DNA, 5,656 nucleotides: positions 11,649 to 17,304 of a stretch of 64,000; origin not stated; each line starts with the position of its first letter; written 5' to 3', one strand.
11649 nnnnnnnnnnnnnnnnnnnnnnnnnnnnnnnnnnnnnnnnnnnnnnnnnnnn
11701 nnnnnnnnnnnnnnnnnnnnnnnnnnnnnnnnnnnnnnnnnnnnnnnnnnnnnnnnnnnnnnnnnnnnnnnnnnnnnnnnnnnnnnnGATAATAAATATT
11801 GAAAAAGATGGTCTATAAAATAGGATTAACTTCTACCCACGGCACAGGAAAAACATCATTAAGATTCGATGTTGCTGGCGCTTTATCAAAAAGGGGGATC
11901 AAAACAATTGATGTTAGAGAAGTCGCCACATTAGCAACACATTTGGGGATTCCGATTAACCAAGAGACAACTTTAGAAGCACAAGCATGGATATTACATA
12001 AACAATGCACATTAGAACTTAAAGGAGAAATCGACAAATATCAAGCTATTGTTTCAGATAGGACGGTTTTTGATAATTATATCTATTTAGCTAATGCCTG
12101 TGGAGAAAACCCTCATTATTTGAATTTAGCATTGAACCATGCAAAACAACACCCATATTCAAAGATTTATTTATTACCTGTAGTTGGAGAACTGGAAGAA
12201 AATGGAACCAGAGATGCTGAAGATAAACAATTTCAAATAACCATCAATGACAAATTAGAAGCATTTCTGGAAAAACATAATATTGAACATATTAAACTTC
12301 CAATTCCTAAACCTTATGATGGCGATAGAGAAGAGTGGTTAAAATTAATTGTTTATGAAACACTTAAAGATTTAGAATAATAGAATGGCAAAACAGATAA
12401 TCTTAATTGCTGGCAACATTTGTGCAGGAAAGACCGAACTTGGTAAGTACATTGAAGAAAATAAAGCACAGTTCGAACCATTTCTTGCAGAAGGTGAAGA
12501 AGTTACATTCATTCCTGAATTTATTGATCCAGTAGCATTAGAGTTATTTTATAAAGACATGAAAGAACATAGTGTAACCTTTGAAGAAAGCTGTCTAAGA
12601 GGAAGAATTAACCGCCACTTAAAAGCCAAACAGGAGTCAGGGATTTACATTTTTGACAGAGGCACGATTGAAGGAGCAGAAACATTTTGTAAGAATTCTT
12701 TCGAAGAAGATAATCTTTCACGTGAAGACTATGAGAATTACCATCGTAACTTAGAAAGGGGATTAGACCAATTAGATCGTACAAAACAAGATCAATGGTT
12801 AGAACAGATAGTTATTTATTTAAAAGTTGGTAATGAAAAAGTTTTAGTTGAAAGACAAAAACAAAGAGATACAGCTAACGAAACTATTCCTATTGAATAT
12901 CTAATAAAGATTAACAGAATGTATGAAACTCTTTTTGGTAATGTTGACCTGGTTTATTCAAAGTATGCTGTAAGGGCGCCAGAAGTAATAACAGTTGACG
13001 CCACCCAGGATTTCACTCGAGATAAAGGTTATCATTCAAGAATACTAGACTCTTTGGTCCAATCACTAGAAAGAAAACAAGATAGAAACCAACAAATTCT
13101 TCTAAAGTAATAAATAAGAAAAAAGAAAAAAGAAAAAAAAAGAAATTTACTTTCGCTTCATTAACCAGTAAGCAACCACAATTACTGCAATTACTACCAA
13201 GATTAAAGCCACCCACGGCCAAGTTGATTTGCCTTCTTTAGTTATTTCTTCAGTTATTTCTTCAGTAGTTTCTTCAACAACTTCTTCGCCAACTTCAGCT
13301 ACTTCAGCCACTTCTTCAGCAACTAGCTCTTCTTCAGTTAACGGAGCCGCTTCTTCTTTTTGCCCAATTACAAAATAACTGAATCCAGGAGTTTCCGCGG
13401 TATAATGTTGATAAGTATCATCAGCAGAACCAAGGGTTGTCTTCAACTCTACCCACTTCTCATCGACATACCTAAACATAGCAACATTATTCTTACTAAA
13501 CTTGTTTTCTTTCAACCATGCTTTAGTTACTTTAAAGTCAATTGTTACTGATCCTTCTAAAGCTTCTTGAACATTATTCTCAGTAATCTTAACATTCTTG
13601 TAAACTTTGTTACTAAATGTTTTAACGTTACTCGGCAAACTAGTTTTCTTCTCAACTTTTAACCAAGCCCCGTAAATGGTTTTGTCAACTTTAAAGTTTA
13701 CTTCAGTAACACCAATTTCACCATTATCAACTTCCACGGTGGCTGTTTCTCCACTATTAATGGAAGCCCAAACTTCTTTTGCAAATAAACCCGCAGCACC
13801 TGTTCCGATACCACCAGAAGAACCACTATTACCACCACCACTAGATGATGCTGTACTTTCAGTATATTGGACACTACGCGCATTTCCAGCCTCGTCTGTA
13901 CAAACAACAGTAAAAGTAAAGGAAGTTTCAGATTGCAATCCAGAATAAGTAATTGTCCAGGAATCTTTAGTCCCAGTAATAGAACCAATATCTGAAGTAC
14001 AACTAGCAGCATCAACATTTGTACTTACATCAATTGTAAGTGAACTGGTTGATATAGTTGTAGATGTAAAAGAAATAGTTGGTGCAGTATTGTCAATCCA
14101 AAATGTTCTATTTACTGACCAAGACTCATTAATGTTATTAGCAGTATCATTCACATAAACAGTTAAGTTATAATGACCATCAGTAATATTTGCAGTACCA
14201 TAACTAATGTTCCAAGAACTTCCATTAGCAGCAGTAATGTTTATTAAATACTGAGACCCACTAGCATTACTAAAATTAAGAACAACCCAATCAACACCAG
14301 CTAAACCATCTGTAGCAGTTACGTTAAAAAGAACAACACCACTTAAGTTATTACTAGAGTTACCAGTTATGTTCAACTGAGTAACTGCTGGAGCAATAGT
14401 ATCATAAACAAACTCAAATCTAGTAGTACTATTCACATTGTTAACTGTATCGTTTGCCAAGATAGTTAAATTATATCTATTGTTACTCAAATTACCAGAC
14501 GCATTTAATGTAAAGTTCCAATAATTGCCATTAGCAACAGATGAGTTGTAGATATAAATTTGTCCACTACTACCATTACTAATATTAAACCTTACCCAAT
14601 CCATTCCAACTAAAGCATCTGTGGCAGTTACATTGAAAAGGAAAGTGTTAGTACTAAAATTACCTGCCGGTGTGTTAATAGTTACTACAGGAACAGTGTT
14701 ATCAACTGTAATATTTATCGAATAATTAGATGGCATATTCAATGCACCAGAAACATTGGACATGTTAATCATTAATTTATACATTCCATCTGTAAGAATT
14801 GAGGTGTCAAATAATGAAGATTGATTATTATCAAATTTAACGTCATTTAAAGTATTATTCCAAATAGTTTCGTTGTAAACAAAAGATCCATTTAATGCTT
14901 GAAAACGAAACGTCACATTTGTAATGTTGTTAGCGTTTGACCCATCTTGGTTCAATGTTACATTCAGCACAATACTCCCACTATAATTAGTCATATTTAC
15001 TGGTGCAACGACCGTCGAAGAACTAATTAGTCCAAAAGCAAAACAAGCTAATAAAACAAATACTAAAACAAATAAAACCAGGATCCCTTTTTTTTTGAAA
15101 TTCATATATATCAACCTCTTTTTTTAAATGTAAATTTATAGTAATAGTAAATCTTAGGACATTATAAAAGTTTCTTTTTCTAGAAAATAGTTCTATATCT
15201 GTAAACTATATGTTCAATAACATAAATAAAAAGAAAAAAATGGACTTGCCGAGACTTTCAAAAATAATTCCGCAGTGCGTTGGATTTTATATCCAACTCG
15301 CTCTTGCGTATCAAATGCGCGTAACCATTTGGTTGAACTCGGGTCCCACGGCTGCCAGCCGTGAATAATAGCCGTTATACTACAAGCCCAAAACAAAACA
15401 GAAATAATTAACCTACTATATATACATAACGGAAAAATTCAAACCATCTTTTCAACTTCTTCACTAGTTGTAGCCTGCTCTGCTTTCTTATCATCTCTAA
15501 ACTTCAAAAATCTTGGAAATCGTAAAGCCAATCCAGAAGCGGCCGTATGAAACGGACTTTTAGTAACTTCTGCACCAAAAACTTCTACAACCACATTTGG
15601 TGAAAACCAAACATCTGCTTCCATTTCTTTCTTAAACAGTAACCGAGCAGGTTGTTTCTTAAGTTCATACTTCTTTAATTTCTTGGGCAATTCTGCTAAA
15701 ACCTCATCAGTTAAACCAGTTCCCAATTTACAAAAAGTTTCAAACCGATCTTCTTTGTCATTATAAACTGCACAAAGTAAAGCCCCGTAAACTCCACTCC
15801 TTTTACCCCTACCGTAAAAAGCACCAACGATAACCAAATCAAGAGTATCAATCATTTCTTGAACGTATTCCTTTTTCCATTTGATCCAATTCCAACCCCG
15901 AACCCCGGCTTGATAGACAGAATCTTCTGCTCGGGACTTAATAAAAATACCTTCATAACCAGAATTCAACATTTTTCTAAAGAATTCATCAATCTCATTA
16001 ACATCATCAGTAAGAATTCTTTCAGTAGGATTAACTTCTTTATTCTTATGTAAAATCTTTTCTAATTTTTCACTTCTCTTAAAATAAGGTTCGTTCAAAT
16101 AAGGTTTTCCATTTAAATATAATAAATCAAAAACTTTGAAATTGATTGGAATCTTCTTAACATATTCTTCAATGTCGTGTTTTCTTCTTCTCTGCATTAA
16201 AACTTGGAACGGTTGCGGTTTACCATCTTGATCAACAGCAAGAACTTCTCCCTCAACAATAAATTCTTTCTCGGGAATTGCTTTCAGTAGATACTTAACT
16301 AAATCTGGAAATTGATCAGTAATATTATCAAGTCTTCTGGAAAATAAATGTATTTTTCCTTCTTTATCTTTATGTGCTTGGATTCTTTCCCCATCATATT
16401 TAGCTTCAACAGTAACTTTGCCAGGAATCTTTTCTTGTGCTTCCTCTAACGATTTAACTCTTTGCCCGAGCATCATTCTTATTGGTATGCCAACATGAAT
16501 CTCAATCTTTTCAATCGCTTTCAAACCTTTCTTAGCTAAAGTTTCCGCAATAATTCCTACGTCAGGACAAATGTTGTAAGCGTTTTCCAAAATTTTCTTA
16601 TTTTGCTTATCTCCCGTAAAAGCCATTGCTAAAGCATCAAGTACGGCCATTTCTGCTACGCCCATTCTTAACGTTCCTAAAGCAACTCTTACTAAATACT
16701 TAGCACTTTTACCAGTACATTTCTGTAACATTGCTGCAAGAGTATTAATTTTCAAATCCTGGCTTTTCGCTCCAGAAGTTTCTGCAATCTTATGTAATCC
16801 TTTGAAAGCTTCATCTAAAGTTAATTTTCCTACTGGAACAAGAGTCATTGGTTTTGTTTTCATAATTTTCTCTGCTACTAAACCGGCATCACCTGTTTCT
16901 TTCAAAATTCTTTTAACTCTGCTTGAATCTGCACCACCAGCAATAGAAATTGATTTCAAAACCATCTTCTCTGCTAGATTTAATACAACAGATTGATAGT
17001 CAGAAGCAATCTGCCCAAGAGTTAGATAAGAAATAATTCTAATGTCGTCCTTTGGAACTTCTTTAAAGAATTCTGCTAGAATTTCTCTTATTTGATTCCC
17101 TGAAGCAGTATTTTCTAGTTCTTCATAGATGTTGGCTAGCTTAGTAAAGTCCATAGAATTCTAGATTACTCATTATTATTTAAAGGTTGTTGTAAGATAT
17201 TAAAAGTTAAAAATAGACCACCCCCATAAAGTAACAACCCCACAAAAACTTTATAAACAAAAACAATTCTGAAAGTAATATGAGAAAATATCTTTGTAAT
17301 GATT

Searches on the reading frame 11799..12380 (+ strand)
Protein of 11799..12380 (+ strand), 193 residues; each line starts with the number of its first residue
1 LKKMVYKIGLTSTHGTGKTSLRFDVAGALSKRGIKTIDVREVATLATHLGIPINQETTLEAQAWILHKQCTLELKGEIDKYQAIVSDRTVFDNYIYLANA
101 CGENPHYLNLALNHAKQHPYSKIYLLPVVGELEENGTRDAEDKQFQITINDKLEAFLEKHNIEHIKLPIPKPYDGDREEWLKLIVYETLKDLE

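Call 38: search_protein_families(library=pfam, proteins=[window:11799-12380:+], max_evalue=0.001)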
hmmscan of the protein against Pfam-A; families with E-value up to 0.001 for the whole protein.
window:11799-12380:+ (193 aa): 1 family
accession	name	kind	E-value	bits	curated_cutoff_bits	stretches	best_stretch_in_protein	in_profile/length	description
PF13521.12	AAA_28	-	1e-12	49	27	1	8-168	2-157/164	AAA domain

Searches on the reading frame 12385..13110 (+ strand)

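Call 38: search_protein_families(library=pfam, proteins=[window:12385-13110:+], max_evalue=0.001)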
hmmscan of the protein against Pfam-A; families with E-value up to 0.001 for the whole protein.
window:12385-13110:+ (241 aa): 2 families
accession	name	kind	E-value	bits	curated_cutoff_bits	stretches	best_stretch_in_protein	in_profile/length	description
PF01712.25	dNK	-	6e-26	91.9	27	1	6-223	1-197/203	Deoxynucleoside kinase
PF13521.12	AAA_28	-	0.00023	21.9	27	1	6-98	2-87/164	AAA domain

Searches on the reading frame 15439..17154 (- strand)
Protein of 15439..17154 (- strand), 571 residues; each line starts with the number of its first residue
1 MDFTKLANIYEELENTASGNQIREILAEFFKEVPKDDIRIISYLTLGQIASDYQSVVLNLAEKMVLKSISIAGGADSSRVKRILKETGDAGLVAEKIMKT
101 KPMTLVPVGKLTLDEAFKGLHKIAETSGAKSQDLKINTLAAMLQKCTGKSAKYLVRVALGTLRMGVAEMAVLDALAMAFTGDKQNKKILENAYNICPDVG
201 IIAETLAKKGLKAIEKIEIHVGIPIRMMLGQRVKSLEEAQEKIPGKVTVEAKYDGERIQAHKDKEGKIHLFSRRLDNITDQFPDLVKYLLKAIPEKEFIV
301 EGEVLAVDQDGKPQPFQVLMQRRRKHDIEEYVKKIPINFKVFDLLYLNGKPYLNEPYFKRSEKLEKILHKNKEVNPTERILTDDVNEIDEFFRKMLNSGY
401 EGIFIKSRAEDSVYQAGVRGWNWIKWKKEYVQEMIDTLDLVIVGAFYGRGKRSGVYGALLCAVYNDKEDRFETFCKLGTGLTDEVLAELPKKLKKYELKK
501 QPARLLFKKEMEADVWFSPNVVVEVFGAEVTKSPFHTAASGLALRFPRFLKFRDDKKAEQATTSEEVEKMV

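Call 11: search_protein_families(library=pfam, proteins=[window:15439-17154:-])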
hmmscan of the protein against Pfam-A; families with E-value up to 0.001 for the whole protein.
window:15439-17154:- (571 aa): 4 families
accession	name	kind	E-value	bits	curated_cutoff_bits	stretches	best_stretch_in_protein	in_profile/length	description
PF01068.26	DNA_ligase_A_M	-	1.3e-56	192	26.2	1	228-427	2-204/204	ATP dependent DNA ligase domain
PF04675.19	DNA_ligase_A_N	-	5.1e-38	131.4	24.6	1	3-176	2-174/174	DNA ligase N terminus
PF04679.21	DNA_ligase_A_C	-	7.6e-24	84.4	27.5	1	452-556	1-94/94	ATP dependent DNA ligase C terminal region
PF09414.15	RNA_ligase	-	4.3e-05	24.1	27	1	246-426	2-170/171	RNA ligase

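Call 67: find_homologous_proteins(query=window:15439-17154:-, max_evalue=1e-50)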
Query window:15439-17154:- (571 aa): 6200 proteins with E <= 1e-50 among 8000 candidates; the best 120 are listed.
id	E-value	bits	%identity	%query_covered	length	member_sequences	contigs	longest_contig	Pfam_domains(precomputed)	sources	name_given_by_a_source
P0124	0.0e+0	1180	92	100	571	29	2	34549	PF04675.20,PF01068.27,PF04679.22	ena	-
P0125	4.0e-283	958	73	100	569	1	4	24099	PF04675.20,PF09414.16,PF01068.27,PF04679.22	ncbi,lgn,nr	ncbi:MAG: ATP-dependent DNA ligase [Nanoarchaeota archaeon]|nr:ATP-dependent DNA ligase [Nanoarchaeo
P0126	6.0e-283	957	73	100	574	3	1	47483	PF04675.20,PF09414.16,PF01068.27,PF04679.22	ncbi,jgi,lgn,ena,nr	ncbi:DNA ligase [Candidatus Woesearchaeota archaeon CG_4_10_14_0_2_um_filter_33_13]|nr:MAG: DNA liga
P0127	3.7e-281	951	74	100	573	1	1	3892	PF04675.20,PF01068.27,PF04679.22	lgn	-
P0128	7.8e-279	944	72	100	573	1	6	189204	PF04675.20,PF01068.27,PF04679.22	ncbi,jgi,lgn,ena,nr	ncbi:ATP-dependent DNA ligase [Candidatus Woesearchaeota archaeon]|jgi:DNA ligase 1|nr:ATP-dependent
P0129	1.3e-277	940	71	100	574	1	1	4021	PF04675.20,PF01068.27,PF04679.22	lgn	-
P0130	1.2e-276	937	72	100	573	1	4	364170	PF04675.20,PF01068.27,PF04679.22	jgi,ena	jgi:DNA ligase 1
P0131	5.9e-276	934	72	99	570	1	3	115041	PF04675.20,PF09414.16,PF01068.27,PF04679.22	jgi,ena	jgi:DNA ligase 1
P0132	6.2e-276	934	71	100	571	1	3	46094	PF04675.20,PF01068.27,PF04679.22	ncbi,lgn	-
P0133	9.7e-276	934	71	100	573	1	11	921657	PF04675.20,PF01068.27,PF04679.22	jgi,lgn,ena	-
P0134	2.4e-274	929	71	100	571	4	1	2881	PF04675.20,PF01068.27,PF04679.22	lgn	-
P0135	3.0e-274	929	70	100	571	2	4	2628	PF04675.20,PF01068.27,PF04679.22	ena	-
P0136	8.9e-273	924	70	100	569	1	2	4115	PF04675.20,PF01068.27,PF04679.22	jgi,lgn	-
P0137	2.8e-271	919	71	100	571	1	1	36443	PF04675.20,PF01068.27,PF04679.22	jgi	jgi:DNA ligase 1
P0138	3.7e-270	915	71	100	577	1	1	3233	PF04675.20,PF01068.27,PF04679.22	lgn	-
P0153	5.5e-259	878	67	100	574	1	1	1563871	PF04675.20,PF09414.16,PF01068.27,PF04679.22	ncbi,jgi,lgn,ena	ncbi:MAG: ATP-dependent DNA ligase [Candidatus Woesearchaeota archaeon]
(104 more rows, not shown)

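Call 68: find_encoding_contigs(protein=P0124, flank=1500, max_places=2)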
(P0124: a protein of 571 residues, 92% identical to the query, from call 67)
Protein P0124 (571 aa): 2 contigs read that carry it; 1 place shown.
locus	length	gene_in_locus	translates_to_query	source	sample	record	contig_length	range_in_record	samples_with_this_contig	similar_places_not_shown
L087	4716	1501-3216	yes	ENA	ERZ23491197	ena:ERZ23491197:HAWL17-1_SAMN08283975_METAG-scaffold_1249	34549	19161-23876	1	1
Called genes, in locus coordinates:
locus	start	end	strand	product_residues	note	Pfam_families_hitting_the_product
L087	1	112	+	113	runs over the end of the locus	-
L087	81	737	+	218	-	PF02163:Peptidase_M50 (faint)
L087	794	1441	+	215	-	PF00702:Hydrolase, PF13419:HAD_2, PF13242:Hydrolase_like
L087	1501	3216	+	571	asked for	PF04675:DNA_ligase_A_N, PF01068:DNA_ligase_A_M, PF04679:DNA_ligase_A_C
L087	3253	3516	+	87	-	-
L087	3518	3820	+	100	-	-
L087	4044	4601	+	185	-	-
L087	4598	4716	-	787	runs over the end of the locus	-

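Call 69: find_encoding_contigs(protein=P0125, flank=1500, max_places=2)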
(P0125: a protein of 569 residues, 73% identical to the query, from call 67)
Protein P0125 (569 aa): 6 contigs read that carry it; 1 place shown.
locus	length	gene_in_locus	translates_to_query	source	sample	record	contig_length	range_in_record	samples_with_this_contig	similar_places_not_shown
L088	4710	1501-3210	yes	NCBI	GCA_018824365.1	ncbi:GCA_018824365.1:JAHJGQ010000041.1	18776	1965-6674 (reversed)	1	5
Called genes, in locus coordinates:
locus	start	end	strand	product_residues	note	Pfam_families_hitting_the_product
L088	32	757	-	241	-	PF13641:Glyco_tranf_2_3, PF00535:Glycos_transf_2, PF10111:Glyco_tranf_2_2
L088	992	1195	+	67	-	-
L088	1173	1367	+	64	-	-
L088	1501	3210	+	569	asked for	PF04675:DNA_ligase_A_N, PF01068:DNA_ligase_A_M, PF09414:RNA_ligase (weak), PF04679:DNA_ligase_A_C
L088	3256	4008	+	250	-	PF01048:PNP_UDP_1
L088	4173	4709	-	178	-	PF01966:HD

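Call 70: find_encoding_contigs(protein=P0128, flank=1500, max_places=2)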
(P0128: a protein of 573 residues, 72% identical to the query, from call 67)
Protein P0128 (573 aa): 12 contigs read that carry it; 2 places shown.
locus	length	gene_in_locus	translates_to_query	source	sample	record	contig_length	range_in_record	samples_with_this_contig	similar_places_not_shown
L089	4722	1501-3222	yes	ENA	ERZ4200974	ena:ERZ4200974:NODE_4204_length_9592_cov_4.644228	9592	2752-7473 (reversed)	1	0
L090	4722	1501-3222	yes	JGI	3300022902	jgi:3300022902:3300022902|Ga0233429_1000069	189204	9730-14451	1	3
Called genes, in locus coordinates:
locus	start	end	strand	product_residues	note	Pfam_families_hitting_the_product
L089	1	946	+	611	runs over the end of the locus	-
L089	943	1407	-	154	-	-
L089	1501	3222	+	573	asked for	PF04675:DNA_ligase_A_N, PF01068:DNA_ligase_A_M, PF04679:DNA_ligase_A_C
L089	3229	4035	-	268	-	-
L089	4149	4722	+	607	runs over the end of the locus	PF02934:GatB_N, PF02938:GAD (faint), PF02637:GatB_Yqey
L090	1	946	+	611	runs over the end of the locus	-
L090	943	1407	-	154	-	-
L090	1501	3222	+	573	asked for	PF04675:DNA_ligase_A_N, PF01068:DNA_ligase_A_M, PF04679:DNA_ligase_A_C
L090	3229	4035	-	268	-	-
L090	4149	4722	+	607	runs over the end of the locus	PF02934:GatB_N, PF02938:GAD (faint), PF02637:GatB_Yqey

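Call 71: find_encoding_contigs(protein=P0133, flank=1500, max_places=2)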
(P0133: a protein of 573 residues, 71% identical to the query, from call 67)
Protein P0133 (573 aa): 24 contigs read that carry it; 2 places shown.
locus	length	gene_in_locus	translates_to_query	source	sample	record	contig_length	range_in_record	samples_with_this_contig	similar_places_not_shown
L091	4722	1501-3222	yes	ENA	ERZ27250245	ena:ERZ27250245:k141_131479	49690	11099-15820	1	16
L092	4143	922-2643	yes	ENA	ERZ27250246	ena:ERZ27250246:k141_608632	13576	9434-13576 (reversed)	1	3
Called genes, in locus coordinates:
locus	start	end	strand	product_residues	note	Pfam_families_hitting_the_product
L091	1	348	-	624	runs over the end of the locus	PF05226:CHASE2, PF00211:Guanylate_cyc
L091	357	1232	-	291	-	-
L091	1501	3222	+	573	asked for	PF04675:DNA_ligase_A_N, PF01068:DNA_ligase_A_M, PF04679:DNA_ligase_A_C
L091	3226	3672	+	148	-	PF00339:Arrestin_N (weak)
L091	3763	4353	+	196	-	PF00551:Formyl_trans_N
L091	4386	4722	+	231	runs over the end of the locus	PF11139:SfLAP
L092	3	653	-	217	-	?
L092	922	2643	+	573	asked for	PF04675:DNA_ligase_A_N, PF01068:DNA_ligase_A_M, PF04679:DNA_ligase_A_C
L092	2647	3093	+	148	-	PF00339:Arrestin_N (weak)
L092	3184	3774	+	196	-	PF00551:Formyl_trans_N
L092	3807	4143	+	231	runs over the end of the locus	PF11139:SfLAP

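Call 72: find_encoding_contigs(protein=P0153, flank=1500, max_places=2)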
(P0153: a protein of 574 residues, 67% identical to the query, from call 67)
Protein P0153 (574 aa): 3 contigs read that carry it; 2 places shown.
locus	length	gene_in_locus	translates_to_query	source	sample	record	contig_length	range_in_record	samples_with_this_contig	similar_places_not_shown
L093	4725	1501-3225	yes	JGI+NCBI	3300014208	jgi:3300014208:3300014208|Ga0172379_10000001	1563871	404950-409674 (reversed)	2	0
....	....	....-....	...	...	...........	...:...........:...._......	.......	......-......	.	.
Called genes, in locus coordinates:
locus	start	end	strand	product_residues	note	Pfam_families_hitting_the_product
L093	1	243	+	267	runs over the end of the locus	-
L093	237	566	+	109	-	PF00391:PEP-utilizers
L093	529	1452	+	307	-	-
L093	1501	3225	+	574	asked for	PF04675:DNA_ligase_A_N, PF01068:DNA_ligase_A_M, PF09414:RNA_ligase (weak), PF04679:DNA_ligase_A_C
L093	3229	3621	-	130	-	-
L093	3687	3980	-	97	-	-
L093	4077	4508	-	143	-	-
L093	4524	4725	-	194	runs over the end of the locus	-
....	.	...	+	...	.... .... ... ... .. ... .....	-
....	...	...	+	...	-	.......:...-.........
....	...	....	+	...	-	-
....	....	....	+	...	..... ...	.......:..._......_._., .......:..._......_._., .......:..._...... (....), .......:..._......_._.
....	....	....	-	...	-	-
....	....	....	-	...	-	-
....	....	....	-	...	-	-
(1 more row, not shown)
